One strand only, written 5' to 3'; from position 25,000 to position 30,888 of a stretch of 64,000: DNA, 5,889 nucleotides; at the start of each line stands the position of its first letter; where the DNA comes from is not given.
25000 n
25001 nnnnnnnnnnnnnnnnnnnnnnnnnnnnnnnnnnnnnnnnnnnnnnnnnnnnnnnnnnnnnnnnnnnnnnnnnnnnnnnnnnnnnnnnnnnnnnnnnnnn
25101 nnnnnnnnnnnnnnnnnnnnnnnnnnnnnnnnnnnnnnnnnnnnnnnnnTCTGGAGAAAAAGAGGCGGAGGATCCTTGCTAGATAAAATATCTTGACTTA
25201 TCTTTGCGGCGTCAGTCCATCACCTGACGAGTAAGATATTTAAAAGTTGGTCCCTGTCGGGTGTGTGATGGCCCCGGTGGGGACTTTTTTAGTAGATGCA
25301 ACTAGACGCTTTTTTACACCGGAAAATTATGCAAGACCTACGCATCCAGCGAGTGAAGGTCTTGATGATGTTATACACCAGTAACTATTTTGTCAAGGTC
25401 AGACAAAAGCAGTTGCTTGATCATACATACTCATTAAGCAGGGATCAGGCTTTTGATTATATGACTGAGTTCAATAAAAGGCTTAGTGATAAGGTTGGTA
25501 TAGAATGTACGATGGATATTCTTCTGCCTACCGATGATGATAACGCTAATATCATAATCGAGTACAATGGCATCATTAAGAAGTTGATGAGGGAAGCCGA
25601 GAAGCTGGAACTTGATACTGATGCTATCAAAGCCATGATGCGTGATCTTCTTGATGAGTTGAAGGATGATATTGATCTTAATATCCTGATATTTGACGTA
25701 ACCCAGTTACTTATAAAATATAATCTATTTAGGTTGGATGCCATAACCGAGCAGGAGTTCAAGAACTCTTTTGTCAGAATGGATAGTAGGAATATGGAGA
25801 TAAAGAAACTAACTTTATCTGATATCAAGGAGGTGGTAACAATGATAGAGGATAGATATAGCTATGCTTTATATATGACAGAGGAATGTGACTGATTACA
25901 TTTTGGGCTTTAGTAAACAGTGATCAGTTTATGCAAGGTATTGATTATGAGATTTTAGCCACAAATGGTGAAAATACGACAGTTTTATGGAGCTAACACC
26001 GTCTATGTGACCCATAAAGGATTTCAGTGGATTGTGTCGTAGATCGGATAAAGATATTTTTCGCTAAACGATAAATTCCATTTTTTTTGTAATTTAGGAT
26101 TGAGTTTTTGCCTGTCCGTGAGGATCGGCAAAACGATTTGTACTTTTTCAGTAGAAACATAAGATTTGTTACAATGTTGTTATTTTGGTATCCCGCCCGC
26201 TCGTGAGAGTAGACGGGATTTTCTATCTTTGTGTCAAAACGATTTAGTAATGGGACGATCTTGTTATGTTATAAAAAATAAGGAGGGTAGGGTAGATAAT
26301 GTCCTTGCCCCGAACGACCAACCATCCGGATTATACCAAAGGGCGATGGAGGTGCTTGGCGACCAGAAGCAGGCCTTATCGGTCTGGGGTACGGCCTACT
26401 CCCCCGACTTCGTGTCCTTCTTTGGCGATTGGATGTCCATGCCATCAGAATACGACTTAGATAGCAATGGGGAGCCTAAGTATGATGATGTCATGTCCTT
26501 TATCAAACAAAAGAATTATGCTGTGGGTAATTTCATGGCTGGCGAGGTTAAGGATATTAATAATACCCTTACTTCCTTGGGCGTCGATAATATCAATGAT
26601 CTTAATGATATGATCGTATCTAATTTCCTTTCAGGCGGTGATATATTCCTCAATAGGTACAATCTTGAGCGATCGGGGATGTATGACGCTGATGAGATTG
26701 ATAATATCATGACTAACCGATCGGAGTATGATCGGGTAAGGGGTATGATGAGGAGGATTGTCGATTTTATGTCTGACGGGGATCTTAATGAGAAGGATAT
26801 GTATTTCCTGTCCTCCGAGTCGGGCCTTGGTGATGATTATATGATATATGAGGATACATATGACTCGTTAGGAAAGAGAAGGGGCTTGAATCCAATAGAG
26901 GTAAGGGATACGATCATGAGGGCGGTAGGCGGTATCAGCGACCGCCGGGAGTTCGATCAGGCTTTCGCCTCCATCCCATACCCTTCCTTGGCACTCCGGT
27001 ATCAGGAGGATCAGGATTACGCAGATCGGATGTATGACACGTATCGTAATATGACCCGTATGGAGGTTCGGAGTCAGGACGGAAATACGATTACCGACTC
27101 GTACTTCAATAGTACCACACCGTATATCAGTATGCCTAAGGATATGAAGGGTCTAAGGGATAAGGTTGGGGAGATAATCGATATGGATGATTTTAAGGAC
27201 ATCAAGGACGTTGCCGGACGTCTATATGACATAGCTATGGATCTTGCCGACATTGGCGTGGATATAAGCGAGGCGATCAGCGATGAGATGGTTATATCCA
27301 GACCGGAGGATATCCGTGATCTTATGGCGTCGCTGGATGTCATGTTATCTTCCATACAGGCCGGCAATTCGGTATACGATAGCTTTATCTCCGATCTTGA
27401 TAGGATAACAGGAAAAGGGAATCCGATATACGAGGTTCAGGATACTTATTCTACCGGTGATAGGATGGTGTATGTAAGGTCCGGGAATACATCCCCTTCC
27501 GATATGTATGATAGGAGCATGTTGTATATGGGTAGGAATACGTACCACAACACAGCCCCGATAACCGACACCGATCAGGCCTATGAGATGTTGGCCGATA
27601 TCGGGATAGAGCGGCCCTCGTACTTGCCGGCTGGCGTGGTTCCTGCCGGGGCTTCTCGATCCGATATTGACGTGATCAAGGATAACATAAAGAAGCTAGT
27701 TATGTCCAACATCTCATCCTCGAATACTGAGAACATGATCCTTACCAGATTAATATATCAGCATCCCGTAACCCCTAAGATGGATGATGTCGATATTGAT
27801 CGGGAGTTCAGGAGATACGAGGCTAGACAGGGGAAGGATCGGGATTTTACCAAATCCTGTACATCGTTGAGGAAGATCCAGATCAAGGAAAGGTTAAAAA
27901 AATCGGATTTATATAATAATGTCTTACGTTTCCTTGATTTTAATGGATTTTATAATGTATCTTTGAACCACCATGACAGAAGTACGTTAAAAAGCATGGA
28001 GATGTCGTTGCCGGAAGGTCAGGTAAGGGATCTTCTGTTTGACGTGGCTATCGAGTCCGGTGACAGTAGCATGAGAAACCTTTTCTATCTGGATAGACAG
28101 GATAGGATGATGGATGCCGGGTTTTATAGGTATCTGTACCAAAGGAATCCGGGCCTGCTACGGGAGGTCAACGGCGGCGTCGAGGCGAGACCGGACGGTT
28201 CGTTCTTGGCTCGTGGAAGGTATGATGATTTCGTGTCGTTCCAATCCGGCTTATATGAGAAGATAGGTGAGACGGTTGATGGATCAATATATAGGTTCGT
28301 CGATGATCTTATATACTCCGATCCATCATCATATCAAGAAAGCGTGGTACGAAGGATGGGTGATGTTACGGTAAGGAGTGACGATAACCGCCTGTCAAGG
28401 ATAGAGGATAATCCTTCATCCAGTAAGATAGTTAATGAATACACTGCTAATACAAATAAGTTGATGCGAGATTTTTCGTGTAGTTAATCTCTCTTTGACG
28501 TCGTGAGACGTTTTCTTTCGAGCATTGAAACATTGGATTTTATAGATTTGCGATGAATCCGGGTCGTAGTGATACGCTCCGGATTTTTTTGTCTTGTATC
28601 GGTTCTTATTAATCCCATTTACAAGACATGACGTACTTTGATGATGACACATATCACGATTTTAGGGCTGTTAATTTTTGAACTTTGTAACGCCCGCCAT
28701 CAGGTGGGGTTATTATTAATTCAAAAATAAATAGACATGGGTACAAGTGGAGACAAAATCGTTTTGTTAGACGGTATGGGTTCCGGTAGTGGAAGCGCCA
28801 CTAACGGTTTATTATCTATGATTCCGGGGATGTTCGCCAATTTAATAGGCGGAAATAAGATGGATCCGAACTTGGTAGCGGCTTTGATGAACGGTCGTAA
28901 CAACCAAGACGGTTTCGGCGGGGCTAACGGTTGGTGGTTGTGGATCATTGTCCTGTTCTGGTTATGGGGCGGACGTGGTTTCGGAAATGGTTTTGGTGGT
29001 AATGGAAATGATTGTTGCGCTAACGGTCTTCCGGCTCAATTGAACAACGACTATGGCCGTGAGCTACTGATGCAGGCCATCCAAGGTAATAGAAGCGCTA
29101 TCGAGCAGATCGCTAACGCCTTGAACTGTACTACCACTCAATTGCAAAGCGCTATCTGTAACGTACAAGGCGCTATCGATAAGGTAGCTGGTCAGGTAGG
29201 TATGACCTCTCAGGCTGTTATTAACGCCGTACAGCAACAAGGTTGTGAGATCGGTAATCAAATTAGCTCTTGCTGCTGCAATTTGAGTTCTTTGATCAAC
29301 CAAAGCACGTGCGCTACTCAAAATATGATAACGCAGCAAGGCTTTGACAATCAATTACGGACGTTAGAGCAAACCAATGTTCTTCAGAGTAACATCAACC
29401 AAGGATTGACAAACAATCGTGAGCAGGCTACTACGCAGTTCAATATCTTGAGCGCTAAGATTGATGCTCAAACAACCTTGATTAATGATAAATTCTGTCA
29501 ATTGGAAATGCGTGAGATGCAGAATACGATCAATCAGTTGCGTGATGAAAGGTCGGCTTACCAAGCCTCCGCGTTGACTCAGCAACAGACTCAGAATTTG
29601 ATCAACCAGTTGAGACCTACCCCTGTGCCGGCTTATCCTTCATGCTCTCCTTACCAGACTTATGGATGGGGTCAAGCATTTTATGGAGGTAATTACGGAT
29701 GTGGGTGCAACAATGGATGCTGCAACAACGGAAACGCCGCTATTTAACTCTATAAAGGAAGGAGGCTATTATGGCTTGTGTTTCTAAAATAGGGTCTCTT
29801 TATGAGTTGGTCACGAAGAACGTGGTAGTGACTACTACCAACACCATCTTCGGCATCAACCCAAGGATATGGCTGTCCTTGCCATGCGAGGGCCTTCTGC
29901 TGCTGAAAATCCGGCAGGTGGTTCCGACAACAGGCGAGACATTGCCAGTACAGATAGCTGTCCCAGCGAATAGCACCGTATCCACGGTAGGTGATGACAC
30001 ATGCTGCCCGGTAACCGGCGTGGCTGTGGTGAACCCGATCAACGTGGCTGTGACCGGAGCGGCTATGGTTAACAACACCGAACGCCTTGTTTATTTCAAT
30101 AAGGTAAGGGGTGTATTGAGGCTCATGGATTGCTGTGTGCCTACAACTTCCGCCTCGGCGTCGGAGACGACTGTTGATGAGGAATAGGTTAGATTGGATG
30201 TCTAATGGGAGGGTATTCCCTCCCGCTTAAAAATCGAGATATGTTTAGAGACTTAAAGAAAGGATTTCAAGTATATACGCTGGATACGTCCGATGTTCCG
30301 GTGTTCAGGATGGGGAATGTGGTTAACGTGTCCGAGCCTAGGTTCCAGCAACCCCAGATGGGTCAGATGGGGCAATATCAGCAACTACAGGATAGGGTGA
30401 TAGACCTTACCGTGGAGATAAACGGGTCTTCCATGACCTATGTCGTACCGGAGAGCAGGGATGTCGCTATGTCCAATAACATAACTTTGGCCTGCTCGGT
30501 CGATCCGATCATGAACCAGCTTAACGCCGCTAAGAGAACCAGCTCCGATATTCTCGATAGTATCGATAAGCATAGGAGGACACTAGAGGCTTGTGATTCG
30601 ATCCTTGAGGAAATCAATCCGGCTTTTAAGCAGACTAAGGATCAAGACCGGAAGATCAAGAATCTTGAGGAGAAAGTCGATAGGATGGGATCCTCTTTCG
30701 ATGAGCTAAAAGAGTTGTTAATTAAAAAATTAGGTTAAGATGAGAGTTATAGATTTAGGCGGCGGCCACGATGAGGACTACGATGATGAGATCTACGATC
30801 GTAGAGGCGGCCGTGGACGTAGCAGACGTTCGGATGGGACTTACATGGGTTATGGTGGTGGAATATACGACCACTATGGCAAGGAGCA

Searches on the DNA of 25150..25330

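Call 39: search_rna_families(source=window, start=25150, end=25330, threshold=evalue, max_evalue=10)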
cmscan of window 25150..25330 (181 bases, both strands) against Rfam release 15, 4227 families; matches with E-value up to 10: 2.
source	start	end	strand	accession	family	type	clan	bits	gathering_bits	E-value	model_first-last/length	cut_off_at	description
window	25170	25291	+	RF00514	His_leader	Cis-reg; leader;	-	12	49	9.3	1-126/126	no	Histidine operon leader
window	25150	25168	-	RF02219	ZNRD1-AS1_2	Gene; lncRNA;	-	8.6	60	8.6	1-19/76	3'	ZNRD1 antisense RNA 1 conserved region 2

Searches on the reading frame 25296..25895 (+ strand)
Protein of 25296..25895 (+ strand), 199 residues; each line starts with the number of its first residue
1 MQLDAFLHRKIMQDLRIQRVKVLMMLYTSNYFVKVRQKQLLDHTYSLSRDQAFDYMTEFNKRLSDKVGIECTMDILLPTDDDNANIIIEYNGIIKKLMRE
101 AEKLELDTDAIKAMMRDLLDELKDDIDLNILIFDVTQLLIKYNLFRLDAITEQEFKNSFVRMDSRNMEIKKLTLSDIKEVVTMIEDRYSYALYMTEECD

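Call 13: search_protein_families(library=pfam, proteins=[window:25296-25895:+], max_evalue=0.01)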
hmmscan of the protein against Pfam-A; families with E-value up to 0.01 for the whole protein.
window:25296-25895:+ (199 aa): 0 families

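Call 14: search_protein_families(library=phrogs, proteins=[window:25296-25895:+], max_evalue=0.001)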
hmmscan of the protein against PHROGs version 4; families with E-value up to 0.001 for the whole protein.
window:25296-25895:+ (199 aa): 0 families

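Call 51: find_homologous_proteins(query=window:25296-25895:+, max_evalue=0.001)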
Query window:25296-25895:+ (199 aa): 2009 proteins with E <= 0.001 among 2092 candidates; the best 120 are listed.
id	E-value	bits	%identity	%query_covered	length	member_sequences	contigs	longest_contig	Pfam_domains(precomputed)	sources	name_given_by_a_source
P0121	1.2e-118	411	99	100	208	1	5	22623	-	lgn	-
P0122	2.1e-117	407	98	100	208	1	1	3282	-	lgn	-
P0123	3.5e-117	407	98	100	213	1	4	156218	-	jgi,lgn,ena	jgi:hypothetical protein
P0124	3.9e-117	406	98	100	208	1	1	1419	-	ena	-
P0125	4.2e-117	406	98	100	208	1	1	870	-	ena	-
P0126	4.7e-117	406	97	100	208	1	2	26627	-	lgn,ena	-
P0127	1.3e-116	405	98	100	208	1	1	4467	-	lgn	-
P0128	1.5e-116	405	97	100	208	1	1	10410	-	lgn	-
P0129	1.7e-116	404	97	100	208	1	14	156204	-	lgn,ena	-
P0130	1.7e-116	404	97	100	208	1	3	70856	-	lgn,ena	-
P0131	1.9e-116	404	98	100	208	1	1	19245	-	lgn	-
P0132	2.1e-116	404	97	100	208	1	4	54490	-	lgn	-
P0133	2.2e-116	404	97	100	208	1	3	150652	-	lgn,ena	-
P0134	2.7e-116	404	97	100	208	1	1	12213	-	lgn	-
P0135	2.7e-116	404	97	100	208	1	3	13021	-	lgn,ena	-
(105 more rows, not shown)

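Call 62: search_protein_families(library=pfam, proteins=[window:25296-25895:+], max_evalue=5)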
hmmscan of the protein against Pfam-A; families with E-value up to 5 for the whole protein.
window:25296-25895:+ (199 aa): 3 families
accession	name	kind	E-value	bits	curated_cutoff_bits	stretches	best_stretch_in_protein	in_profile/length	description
PF08479.16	POTRA_2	-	0.038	14.3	24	0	166-190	25-49/76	POTRA domain, ShlB-type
PF18289.6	HU-CCDC81_euk_2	-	0.089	13.3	26.1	0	46-76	15-45/75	CCDC81 eukaryotic HU domain 2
PF16320.10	Ribosomal_L12_N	-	0.22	11.7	25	1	168-188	8-28/48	Ribosomal protein L7/L12 dimerisation domain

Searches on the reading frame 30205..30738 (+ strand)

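Call 16: search_protein_families(library=phrogs, proteins=[window:30205-30738:+], max_evalue=0.001)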
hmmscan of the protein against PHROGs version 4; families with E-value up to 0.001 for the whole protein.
window:30205-30738:+ (177 aa): 1 family
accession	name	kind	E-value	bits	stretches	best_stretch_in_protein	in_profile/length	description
phrog_28898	-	unknown function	1.3e-19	71.8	1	13-169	1-160/181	-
